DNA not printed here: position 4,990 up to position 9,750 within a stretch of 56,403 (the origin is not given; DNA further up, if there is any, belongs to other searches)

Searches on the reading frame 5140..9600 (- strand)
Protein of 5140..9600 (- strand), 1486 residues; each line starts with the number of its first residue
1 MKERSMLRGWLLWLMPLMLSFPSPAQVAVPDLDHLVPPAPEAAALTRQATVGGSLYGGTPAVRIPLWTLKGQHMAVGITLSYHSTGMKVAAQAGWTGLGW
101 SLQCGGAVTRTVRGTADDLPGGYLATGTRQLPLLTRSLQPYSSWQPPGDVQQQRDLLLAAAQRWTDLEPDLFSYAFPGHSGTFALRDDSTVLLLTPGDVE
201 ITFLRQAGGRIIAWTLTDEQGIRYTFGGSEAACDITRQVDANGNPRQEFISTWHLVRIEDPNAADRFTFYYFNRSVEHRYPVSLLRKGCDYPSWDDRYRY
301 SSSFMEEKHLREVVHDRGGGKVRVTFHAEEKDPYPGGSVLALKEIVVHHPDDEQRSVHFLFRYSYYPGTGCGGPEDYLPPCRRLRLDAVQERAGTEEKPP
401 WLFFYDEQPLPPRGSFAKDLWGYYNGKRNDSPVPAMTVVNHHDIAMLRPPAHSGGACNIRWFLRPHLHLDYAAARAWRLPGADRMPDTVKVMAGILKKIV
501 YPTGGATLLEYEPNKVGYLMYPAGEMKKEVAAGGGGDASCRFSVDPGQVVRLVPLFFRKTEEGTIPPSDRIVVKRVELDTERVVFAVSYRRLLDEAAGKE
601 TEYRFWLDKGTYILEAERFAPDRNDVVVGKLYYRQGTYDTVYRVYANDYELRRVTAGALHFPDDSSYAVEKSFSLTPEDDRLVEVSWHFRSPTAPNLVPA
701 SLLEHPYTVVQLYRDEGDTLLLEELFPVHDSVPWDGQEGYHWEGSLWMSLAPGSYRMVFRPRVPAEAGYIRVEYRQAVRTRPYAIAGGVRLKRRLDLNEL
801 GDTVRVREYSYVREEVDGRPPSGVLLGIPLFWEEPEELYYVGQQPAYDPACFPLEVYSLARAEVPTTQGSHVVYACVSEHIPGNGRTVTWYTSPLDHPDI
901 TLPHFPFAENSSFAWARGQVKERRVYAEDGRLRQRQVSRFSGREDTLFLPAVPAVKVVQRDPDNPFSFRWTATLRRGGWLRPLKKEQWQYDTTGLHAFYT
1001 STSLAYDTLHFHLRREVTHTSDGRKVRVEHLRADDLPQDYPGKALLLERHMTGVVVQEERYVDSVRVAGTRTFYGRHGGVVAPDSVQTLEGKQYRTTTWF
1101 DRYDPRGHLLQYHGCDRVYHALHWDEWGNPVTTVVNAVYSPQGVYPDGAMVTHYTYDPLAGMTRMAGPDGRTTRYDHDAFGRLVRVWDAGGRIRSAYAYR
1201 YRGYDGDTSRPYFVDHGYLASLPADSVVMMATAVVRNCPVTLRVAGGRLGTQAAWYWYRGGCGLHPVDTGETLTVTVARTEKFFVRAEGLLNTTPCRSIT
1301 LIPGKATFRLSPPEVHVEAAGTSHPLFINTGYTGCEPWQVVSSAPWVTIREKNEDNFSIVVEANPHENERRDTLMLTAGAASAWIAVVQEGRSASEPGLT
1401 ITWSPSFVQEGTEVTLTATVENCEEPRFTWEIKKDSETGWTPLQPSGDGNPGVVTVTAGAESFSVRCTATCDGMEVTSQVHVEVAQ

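Call 75: search_protein_families(library=pfam, proteins=[window:5140-9600:-], max_evalue=0.00001)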
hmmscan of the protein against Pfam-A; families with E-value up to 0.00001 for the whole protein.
window:5140-9600:- (1486 aa): 1 family
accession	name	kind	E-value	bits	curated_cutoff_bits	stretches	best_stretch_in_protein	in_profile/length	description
PF05593.20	RHS_repeat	-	3.3e-06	27.8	22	0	1163-1192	8-37/38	RHS Repeat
